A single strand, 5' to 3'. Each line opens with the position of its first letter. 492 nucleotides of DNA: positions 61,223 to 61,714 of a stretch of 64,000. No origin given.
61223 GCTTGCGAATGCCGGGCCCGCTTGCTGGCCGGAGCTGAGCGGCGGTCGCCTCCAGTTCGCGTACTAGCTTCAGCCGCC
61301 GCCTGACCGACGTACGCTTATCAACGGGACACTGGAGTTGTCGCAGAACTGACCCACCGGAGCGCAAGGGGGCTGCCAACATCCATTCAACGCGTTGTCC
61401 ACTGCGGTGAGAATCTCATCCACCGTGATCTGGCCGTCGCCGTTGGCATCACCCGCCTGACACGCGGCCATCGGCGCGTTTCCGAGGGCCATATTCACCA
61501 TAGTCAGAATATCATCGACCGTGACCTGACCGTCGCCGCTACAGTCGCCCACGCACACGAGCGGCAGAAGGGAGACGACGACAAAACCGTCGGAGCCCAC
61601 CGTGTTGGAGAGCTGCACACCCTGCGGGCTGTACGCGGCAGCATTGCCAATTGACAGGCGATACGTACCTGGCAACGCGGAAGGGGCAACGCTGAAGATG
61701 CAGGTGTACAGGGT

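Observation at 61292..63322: Cohesin-like domain plus dockerin-like repeats on a beta-helix surface protein, with dockerin repeats on further family members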

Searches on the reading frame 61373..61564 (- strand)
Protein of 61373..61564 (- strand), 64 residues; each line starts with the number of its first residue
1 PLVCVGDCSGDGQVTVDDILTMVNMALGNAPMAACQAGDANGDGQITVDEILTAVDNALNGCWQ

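Call 49: search_solved_structures(query=A4, max_evalue=1, show_alignments=2)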
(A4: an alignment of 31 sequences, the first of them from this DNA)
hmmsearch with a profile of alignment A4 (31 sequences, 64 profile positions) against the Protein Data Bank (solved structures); distinct sequences matched with E-value up to 1: 273 (the best 60 are shown).
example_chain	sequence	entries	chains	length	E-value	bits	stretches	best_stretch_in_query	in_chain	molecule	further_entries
9qsb_A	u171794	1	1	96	0.0001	25.3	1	37-60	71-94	Asr1131 protein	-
2jnx_A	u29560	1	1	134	0.00011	25.2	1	7-52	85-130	Calcium binding protein 2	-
1nya_A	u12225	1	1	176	0.00017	24.7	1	6-57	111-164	Calerythrin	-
3dd4_A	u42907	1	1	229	0.00019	24.5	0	36-56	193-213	Kv channel-interacting protein 4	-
2l1w_A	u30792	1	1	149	0.00026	24.1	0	7-53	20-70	Calmodulin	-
7wbo_A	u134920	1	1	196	0.00047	23.2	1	37-58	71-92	Sarcoplasmic calcium-binding protein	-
8aht_A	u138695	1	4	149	0.00063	22.8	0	7-53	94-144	Calmodulin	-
1fpw_A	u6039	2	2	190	0.00092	22.3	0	36-57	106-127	CALCIUM-BINDING PROTEIN NCS-1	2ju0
6xxx_AAA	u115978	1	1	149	0.00093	22.3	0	8-55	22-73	Calmodulin-1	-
2e6w_A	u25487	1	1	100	0.00099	22.2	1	37-57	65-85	Calsenilin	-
1a2x_A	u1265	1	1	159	0.001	22.2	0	36-53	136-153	TROPONIN C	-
2k0j_A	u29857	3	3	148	0.0016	21.6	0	8-55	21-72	calmodulin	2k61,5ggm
7ukh_I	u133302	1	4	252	0.0016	21.5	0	36-56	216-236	Isoform 2 of Kv channel-interacting protein 2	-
4zcu_A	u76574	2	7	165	0.0016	21.5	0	6-56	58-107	Calcium-binding mitochondrial carrier protein SCaMC-1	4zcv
6daf_A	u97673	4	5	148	0.0021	21.1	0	38-53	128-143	Calmodulin-1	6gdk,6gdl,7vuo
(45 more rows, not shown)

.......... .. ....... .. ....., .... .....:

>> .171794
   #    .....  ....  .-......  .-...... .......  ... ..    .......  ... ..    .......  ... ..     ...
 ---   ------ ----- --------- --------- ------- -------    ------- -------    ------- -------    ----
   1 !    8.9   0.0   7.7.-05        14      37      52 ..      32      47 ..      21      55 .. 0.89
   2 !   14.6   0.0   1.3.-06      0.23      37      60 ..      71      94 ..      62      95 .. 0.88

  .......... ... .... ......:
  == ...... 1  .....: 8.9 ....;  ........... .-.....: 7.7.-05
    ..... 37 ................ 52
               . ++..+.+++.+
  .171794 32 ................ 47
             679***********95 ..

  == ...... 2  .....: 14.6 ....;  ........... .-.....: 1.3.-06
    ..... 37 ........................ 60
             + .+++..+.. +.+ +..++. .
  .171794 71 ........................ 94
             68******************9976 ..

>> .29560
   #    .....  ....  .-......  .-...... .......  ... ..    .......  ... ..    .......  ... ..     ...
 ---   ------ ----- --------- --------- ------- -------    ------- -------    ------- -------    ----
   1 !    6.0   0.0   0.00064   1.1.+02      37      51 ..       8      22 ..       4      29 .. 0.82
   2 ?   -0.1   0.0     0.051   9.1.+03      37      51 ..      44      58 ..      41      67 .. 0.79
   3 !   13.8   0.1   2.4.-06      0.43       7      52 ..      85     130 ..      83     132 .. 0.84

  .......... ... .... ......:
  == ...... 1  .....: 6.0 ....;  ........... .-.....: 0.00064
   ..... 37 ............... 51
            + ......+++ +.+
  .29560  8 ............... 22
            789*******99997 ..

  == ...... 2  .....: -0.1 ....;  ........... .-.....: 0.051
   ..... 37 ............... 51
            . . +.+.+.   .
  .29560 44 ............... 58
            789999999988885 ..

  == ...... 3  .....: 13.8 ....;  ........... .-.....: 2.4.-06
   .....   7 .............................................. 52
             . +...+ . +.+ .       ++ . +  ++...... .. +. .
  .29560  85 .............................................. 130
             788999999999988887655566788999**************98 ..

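Call 50: search_protein_families(library=pfam, alignment_id=A4, max_evalue=0.01)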
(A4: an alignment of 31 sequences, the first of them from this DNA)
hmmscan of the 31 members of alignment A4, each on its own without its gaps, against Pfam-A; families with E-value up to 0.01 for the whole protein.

A. member 1, seq(64 aa): 6 families
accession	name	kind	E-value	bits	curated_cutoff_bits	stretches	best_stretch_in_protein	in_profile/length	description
PF00404.24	Dockerin_1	-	8.4e-07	29.5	22.9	1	6-47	2-45/57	Dockerin type I domain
PF00036.39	EF-hand_1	-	1e-06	28.3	25.4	1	36-55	7-26/29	EF hand domain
PF13405.12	EF-hand_6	-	1.1e-05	25.2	25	0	38-55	9-26/30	EF-hand domain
PF13202.12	EF-hand_5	-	1.6e-05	24.6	25.9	1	37-51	7-21/25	EF hand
PF13499.12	EF-hand_7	-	0.00098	19.9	30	0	7-54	12-65/67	EF-hand domain pair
PF13833.12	EF-hand_8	-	0.0069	16.6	28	0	37-53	33-49/54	EF-hand domain pair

B. families by the number of members that match (of 31 scanned): 7 families
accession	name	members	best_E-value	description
PF00036.39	EF-hand_1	25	1.8e-08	EF hand domain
PF13405.12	EF-hand_6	25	1.2e-07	EF-hand domain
PF13499.12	EF-hand_7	21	1.2e-05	EF-hand domain pair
PF13202.12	EF-hand_5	20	3.2e-07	EF hand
PF00404.24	Dockerin_1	19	8.4e-07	Dockerin type I domain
PF13833.12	EF-hand_8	9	0.0004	EF-hand domain pair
PF13412.12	HTH_24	1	0.0021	Winged helix-turn-helix DNA-binding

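Call 57: predict_structure(alignment_id=A5)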
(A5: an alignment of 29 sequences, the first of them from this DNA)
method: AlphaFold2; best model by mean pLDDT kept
length: 64 residues; sequences in the alignment: 29
mean_pLDDT: 92.6   pTM: 0.79
mean pLDDT of the five models: 92.6, 92.2, 91.7, 91.5, 91.2
residues with pLDDT >= 90: 57; 70-90: 4; 50-70: 3; < 50: 0
segments of 3 or more residues with pLDDT < 50: none
pLDDT, mean of each block of 10 residues (from residue 1): 84 95 97 95 95 96 76
secondary structure, 60 per line:
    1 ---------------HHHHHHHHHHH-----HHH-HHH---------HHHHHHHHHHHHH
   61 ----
elements in order: H16-26 H48-60
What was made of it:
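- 61376..61564 (-): Dockerin module, aa 587-649: two Ca loops (61511-61546, 61415-61450), each followed by a helix; four clade-invariant cysteines (C590, C594, C621, C648). AF2 pLDDT 92.6, pTM 0.79, helices after each loop (call 57).
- On Dockerin type I (Pfam PF00404): AF2 helices follow each loop directly (residues 16-26 and 48-60 of the 64-aa model), with no helix before loop 1 (call 57).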

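Call 59: fold_search(model_id=the predicted structure, library=pdb)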
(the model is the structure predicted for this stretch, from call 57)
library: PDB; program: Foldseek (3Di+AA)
matches with E <= 10: 75; with E <= 0.001: 0
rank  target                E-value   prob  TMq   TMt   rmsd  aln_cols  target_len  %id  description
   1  2ccl_B                1.3e-02  1.00  0.65  0.67   2.8        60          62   23  THE S45A, T46A MUTANT OF THE TYPE I COHESIN-DOCKERIN COMPLEX FROM THE CELLULOSOME OF CLOSTRIDIUM THERMOCELLUM (released 2007-02-13)
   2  6kgf_B                1.9e-02  1.00  0.64  0.66   3.0        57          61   30  Crystal structure of CaDoc0917(R16D)-CaCohA2 complex at pH 8.2 (released 2020-07-08)
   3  8x39_B                2.9e-02  1.00  0.65  0.34   2.3        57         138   23  Crystal structure of cellulosomal double-dockerin module of Clo1313_0689 from Clostridium thermocellum (released 2024-04-03)
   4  5nrm_B                3.1e-02  0.99  0.59  0.57   3.2        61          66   28  Crystal structure of the sixth cohesin from Acetivibrio cellulolyticus' scaffoldin B in complex with Cel5 dockerin S51 (released 2018-01-31)
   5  6kgc_B                3.7e-02  1.00  0.64  0.69   2.8        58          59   29  Crystal structure of CaDoc0917(R49D)-CaCohA2 complex at pH 5.4 (released 2020-07-08)
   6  4uyp_B                3.7e-02  0.99  0.59  0.53   3.6        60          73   25  High resolution structure of the third cohesin ScaC in complex with the ScaB dockerin with a mutation in the N-termina (released 2015-04-15)
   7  6kg9_MODEL_1_A        4.0e-02  1.00  0.67  0.65   3.4        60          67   27  Solution structure of CaDoc0917 from Clostridium acetobutylicum (released 2020-07-08)
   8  6kge_B                4.3e-02  0.99  0.63  0.67   2.8        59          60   29  Crystal structure of CaDoc0917(R16D)-CaCohA2 complex at pH 5.5 (released 2020-07-08)
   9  8x39_A                6.0e-02  0.99  0.66  0.34   2.3        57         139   23  Crystal structure of cellulosomal double-dockerin module of Clo1313_0689 from Clostridium thermocellum (released 2024-04-03)
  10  8x3a_MODEL_1_A        6.0e-02  0.99  0.65  0.31   2.4        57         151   23  Solution NMR structure of cellulosomal double-dockerin module of Clo1313_0689 from Clostridium thermocellum (released 2024-04-03)
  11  4fl4_G                6.9e-02  0.97  0.58  0.56   3.7        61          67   20  Scaffoldin conformation and dynamics revealed by a ternary complex from the Clostridium thermocellum cellulosome (released 2012-06-27)
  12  6kgf_D                7.9e-02  0.99  0.67  0.69   3.1        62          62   27  Crystal structure of CaDoc0917(R16D)-CaCohA2 complex at pH 8.2 (released 2020-07-08)
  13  5nrk_D                7.9e-02  0.98  0.59  0.57   3.3        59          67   30  Crystal structure of the sixth cohesin from Acetivibrio cellulolyticus' scaffoldin B in complex with Cel5 dockerin S15 (released 2018-01-31)
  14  6kge_D                9.0e-02  0.99  0.65  0.68   3.0        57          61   30  Crystal structure of CaDoc0917(R16D)-CaCohA2 complex at pH 5.5 (released 2020-07-08)
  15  4dh2_D                9.0e-02  0.96  0.56  0.52   3.8        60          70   27  Crystal structure of Coh-OlpC(Cthe_0452)-Doc435(Cthe_0435) complex: A novel type I Cohesin-Dockerin complex from Clost (released 2012-11-28)
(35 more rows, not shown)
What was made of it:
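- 61376..61564 (-): Foldseek top 26 all dockerins, TM 0.56-0.67; EF-hand proteins at rmsd 8-12 A (call 59).
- On Dockerin type I (Pfam PF00404): EF-hand proteins from rank 27 have TM 0.2-0.4 and rmsd 8-12 A. E-values are weak (best 0.013) because the domain is small (call 59).
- Dockerin fold: top 26 PDB hits are dockerins and EF-hand proteins fit poorly (calls 57, 59). The fold is dockerin-like (loop-helix duplicated, TM about 0.65) and unlike EF-hand pairs (rmsd 8-12 A) (call 59).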
